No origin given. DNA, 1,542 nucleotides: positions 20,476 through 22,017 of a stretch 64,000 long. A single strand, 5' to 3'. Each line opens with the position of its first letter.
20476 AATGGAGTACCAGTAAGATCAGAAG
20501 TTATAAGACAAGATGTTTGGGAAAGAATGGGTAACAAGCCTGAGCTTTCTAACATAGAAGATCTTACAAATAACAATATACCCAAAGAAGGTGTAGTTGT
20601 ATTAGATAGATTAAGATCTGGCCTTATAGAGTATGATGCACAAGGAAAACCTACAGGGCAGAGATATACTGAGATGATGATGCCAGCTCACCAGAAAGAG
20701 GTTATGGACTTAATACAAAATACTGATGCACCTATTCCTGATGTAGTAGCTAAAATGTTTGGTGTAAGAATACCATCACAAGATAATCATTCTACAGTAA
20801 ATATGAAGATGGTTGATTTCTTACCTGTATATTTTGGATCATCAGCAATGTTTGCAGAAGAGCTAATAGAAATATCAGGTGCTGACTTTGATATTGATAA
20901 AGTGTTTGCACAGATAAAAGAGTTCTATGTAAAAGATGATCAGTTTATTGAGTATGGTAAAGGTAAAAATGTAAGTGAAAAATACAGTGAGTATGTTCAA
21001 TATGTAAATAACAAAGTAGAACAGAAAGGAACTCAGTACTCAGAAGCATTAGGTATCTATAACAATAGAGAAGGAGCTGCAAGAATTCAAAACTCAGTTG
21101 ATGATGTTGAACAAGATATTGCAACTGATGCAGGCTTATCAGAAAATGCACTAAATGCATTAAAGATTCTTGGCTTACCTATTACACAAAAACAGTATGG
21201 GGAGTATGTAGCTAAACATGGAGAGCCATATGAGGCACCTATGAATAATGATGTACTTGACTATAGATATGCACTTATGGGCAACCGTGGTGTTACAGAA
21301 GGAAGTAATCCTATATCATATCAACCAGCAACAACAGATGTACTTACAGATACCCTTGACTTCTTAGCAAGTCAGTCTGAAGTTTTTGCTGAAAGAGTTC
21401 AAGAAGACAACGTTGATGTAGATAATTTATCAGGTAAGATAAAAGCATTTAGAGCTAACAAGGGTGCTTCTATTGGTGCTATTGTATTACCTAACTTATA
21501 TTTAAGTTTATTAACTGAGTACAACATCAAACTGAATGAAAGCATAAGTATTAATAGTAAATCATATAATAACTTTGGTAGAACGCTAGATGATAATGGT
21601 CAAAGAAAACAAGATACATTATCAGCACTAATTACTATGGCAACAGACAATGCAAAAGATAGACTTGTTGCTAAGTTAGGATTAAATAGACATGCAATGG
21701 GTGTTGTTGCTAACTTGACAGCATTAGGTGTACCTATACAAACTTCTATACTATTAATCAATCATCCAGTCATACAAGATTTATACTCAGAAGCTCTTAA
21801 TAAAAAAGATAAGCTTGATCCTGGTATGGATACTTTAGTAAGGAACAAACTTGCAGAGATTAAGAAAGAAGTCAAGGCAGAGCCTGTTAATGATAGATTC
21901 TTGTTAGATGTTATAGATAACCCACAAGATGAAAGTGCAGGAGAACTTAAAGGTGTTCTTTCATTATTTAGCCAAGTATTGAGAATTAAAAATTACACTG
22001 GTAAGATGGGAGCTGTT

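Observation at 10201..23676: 4491-aa single-ORF polyvalent protein carrying a crAss-like virion RNA polymerase catalytic signature in its last quarter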

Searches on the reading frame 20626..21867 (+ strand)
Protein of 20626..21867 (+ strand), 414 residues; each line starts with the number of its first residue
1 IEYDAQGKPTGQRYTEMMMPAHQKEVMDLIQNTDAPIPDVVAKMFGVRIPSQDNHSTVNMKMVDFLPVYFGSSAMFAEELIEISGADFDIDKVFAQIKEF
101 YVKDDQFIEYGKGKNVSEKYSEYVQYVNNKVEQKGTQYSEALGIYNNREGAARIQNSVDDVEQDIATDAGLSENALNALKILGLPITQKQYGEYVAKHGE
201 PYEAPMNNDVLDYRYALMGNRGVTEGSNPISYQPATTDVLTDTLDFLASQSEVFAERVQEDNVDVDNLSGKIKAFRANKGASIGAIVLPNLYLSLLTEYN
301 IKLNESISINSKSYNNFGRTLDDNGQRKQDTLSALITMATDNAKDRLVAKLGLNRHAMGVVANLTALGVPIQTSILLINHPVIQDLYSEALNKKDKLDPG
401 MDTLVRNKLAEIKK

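Call 114: search_dna_similar(query=window:20626-21867:+, collection=phages, mode=protein, max_evalue=0.01, max_rows=45, rows=spread)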
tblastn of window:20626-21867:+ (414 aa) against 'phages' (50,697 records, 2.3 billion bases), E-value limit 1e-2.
Records with a match: 88; places in all: 88; records where one place covers at least 80% of the query: 28.
Best place of each record, by identity: <60% 88.
By first word of the organism name: uncultured 38; Bacteroides 29; CrAssphage 7; Bacteriophage 5; Caudoviricetes 2; IAS 2; Kehishuvirus 1; Carjivirus 1; Dulem 1; crAssphage 1; and 1 more.
By host as written in the record: - 51; Bacteroides intestinalis DSM 108646 25; Bacteroides cellulosilyticus 3; Homo sapiens 3; Bacteroides intestinalis APC919/174 2; Bacteroides xylanisolvens APCS1/XY 2; bacterium 1; Varecia variegata 1.
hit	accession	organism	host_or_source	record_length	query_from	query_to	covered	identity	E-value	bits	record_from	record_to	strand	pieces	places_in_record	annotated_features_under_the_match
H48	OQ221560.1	Bacteroides phage PhiCrAssBcn25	Bacteroides intestinalis DSM 108646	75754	1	414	100%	22.8%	3e-15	84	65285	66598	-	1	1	putative RNA polymerase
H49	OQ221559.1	Bacteroides phage PhiCrAssBcn24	Bacteroides intestinalis DSM 108646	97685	1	414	100%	22.8%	3e-15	84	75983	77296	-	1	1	putative RNA polymerase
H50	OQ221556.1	Bacteroides phage PhiCrAssBcn21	Bacteroides intestinalis DSM 108646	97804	1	414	100%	22.8%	3e-15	84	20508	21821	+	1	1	putative RNA polymerase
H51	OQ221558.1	Bacteroides phage PhiCrAssBcn23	Bacteroides intestinalis DSM 108646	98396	1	414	100%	22.8%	3e-15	84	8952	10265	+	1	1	putative RNA-polymerase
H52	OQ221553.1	Bacteroides phage PhiCrAssBcn18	Bacteroides intestinalis DSM 108646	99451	1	414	100%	22.8%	3e-15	84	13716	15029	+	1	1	putative RNA-polymerase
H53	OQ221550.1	Bacteroides phage PhiCrAssBcn15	Bacteroides intestinalis DSM 108646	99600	1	414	100%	22.8%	3e-15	84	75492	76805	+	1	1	putative RNA polymerase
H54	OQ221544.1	Bacteroides phage PhiCrAssBcn9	Bacteroides intestinalis DSM 108646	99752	1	414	100%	22.8%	3e-15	84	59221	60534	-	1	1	putative RNA-polymerase subunit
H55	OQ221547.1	Bacteroides phage PhiCrAssBcn12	Bacteroides intestinalis DSM 108646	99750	1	414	100%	22.8%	3e-15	84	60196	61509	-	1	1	putative RNA polymerase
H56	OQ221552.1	Bacteroides phage PhiCrAssBcn17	Bacteroides intestinalis DSM 108646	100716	1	414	100%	22.8%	3e-15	84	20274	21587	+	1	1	putative RNA polymerase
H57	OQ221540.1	Bacteroides phage PhiCrAssBcn5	Bacteroides intestinalis DSM 108646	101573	1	414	100%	22.8%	3e-15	84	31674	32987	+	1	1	putative RNA polymerase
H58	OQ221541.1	Bacteroides phage PhiCrAssBcn6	Bacteroides intestinalis DSM 108646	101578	1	414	100%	22.8%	3e-15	84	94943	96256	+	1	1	putative RNA polymerase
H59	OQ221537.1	Bacteroides phage PhiCrAssBcn2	Bacteroides intestinalis DSM 108646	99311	1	414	100%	22.8%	4e-15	84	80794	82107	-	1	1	putative RNA polymerase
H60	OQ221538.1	Bacteroides phage PhiCrAssBcn3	Bacteroides intestinalis DSM 108646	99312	1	414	100%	22.8%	4e-15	84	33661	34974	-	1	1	putative RNA polymerase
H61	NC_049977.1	Bacteroides phage crAss001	Bacteroides intestinalis APC919/174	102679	1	414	100%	22.8%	4e-15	84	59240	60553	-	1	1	putative RNA polymerase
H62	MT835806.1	Bacteriophage sp.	human fecal samples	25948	14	225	51%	23.0%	6e-4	48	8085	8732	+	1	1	record has no annotation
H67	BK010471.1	Carjivirus communis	bacterium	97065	14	171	38%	27.2%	6e-8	61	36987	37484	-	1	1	KP06_gp44: putative RNAP catalytic subunit fused to unknown RNAP subunit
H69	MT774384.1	uncultured phage cr8_1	human feces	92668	9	133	30%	29.0%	4e-5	52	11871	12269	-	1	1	nuclear pore complex-like protein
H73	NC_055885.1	uncultured phage cr128_1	human feces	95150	3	107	25%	28.8%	2e-9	66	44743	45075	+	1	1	putative RNA polymerase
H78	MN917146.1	Bacteroides phage crAss002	Bacteroides xylanisolvens APCS1/XY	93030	44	134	22%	29.8%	1e-4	50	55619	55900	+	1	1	putative RNAP catalytic subunit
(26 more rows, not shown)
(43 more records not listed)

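Call 115: get_annotated_region(hit=H67, flank=17000)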
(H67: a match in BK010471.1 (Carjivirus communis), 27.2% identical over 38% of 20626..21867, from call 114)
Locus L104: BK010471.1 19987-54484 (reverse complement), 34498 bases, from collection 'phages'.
description: MAG TPA_asm: Carjivirus communis, complete genome.
organism: Carjivirus communis (NCBI taxid 2955582)
taxonomy: Viruses; Duplodnaviria; Heunggongvirae; Uroviricota; Caudoviricetes; Crassvirales; Intestiviridae; Crudevirinae; Carjivirus
host: bacterium; source: -; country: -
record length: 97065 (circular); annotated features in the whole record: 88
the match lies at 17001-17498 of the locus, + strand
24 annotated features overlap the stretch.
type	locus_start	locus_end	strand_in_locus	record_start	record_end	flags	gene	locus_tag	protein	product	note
CDS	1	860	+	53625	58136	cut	KP06_gp49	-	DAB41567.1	hypothetical protein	-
CDS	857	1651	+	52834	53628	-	KP06_gp48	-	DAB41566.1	hypothetical protein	-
CDS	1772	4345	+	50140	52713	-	KP06_gp47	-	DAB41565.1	hypothetical protein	-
CDS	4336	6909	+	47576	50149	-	KP06_gp46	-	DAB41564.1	hypothetical protein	-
CDS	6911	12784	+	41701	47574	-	KP06_gp45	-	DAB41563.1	putative RNAP associated protein fused to zincin protease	-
CDS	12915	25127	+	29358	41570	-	KP06_gp44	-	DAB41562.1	putative RNAP catalytic subunit fused to unknown RNAP subunit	-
CDS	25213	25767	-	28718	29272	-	KP06_gp43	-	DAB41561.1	putative plasmid replication initiation protein RepL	-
CDS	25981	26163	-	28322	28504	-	KP06_gp42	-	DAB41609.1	hypothetical protein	-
CDS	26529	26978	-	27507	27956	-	KP06_gp41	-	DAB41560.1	putative phage protein of N4_gp49/Sf6_gp66 (pfam13876) family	-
CDS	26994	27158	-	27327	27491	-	KP06_gp40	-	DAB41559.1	hypothetical protein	-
CDS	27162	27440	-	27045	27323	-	KP06_gp39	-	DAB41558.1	putative thioredoxin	-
CDS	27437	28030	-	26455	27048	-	KP06_gp38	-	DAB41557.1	hypothetical protein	-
CDS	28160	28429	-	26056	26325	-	KP06_gp37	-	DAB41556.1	putative truncated thioredoxin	-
CDS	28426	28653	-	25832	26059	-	KP06_gp36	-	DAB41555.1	putative uncharacterized DUF1653 family protein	-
CDS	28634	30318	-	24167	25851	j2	KP06_gp34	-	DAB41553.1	putative Dut dUTPase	contains intron insertion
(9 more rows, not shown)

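Call 119: get_annotated_region(hit=H78, flank=16000)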
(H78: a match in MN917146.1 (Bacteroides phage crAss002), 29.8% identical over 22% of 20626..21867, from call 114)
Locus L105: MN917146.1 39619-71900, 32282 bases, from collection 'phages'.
description: Bacteroides phage crAss002, complete genome.
organism: Bacteroides phage crAss002 (NCBI taxid 2709317)
taxonomy: Viruses; Duplodnaviria; Heunggongvirae; Uroviricota; Caudoviricetes; Crassvirales; Intestiviridae; Churivirinae; Jahgtovirus; Jahgtovirus secundus
host: Bacteroides xylanisolvens APCS1/XY; source: human feces; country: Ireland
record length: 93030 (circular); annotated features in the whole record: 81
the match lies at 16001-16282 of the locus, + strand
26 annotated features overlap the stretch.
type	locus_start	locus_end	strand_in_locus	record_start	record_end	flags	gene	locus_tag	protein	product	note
CDS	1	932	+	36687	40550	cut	-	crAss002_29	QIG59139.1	putative stabilization protein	gp_29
CDS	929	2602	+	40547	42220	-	-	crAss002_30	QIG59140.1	putative transmembrane protein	gp_30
CDS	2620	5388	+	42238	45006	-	-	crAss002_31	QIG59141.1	hypothetical protein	gp_31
CDS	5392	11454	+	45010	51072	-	-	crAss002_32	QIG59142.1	putative RNAP catalytic subunit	gp_32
CDS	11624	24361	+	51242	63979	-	-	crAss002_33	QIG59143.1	putative RNAP catalytic subunit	gp_33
CDS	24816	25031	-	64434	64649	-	-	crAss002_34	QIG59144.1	hypothetical protein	gp_34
CDS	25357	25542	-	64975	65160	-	-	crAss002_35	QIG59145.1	hypothetical protein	gp_35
CDS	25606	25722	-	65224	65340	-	-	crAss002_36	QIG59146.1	hypothetical protein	gp_36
CDS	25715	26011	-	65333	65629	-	-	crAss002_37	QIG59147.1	hypothetical protein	gp_37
CDS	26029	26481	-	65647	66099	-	-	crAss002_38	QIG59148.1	hypothetical protein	gp_38; phage gp49_66 protein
CDS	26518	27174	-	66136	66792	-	-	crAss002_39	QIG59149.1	deoxyuridine triphosphatase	gp_39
CDS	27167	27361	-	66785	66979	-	-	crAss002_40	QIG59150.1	hypothetical protein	gp_40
CDS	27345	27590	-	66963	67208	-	-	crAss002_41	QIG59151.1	hypothetical protein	gp_41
CDS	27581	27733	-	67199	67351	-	-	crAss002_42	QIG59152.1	zinc finger protein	gp_42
CDS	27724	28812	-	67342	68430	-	-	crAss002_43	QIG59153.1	hypothetical protein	gp_43; phage/plasmid-like protein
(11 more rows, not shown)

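Call 120: get_annotated_region(hit=H73, flank=16000)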
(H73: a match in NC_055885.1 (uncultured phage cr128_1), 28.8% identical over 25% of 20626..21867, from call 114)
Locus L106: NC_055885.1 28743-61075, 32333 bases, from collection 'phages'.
description: CrAssphage cr128_1, complete genome.
organism: uncultured phage cr128_1 (NCBI taxid 2772076)
taxonomy: Viruses; Duplodnaviria; Heunggongvirae; Uroviricota; Caudoviricetes; Crassvirales; Steigviridae; Asinivirinae; Mahlunavirus; Mahlunavirus rarus
host: -; source: human feces; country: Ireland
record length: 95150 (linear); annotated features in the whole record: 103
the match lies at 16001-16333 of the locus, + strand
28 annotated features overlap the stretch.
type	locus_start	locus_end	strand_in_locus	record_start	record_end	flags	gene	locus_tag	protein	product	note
CDS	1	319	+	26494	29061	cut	-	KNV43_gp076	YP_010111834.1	vitamin B12-dependent ribonucleotide reductase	gp_25401; Vitamin B12-dependent ribonucleotide reductase [phiCrAss001]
CDS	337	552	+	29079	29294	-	-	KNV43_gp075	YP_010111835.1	hypothetical protein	gp_25402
CDS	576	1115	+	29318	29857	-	-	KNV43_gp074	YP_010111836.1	dUTP diphosphatase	gp_25403; dUTP diphosphatase [phiCrAss001]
CDS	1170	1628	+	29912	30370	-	-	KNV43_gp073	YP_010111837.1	aspartyl protease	gp_25404; Aspartyl protease [phiCrAss001]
CDS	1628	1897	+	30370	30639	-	-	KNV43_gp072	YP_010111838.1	muconolactone isomerase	gp_25405; Muconolactone isomerase [phiCrAss001]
CDS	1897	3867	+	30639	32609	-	-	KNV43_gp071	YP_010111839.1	DNA polymerase I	gp_25406; DNA polymerase I [phiCrAss001]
CDS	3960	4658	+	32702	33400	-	-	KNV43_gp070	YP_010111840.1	hypothetical protein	gp_25407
CDS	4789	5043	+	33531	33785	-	-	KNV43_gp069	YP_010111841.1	hypothetical protein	gp_25408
CDS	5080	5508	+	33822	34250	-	-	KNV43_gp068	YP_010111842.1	VOG4966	gp_25409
CDS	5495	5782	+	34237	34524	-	-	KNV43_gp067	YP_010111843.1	hypothetical protein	gp_25410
CDS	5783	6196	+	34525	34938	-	-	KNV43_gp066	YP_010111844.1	phosphoheptose isomerase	gp_25411; Polynucleotide kinase/Phosphatase [phiCrAss001]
CDS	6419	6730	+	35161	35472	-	-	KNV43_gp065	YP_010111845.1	hypothetical protein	gp_25412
CDS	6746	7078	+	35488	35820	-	-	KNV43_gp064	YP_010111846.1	hypothetical protein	gp_25413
CDS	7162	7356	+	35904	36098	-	-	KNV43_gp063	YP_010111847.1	hypothetical protein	gp_25414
CDS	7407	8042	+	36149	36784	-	-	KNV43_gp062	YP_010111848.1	VOG0244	gp_25415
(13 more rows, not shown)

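Call 121: get_annotated_region(hit=H69, flank=16000)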
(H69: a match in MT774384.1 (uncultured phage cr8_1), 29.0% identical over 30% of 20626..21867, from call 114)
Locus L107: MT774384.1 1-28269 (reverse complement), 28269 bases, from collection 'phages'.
description: Uncultured phage cr8_1, complete genome.
organism: uncultured phage cr8_1 (NCBI taxid 2772068)
taxonomy: Viruses; Duplodnaviria; Heunggongvirae; Uroviricota; Caudoviricetes; Crassvirales; Intestiviridae; Obtuvirinae; Fohxhuevirus; Fohxhuevirus gastrointestinalis
host: -; source: human feces; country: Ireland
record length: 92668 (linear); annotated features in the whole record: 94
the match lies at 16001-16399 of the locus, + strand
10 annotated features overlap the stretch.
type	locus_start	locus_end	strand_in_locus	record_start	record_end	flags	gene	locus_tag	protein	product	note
CDS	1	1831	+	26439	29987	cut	-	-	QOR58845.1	hypothetical protein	gp_19920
CDS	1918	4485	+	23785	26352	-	-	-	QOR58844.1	hypothetical protein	gp_19919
CDS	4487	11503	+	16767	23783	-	-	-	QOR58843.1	hypothetical protein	gp_19918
CDS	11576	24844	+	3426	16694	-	-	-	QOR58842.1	nuclear pore complex-like protein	gp_19917; similar to nuclear pore complex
tRNA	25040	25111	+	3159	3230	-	-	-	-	tRNA-Gln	-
CDS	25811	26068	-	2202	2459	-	-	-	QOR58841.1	hypothetical protein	gp_19915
CDS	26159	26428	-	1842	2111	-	-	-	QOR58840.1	thioredoxin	gp_19914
CDS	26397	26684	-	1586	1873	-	-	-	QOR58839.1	hypothetical protein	gp_19913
CDS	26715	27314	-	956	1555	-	-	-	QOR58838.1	dUTPase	gp_19912; Dut dUTPase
CDS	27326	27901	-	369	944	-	-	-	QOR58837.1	hypothetical protein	gp_19911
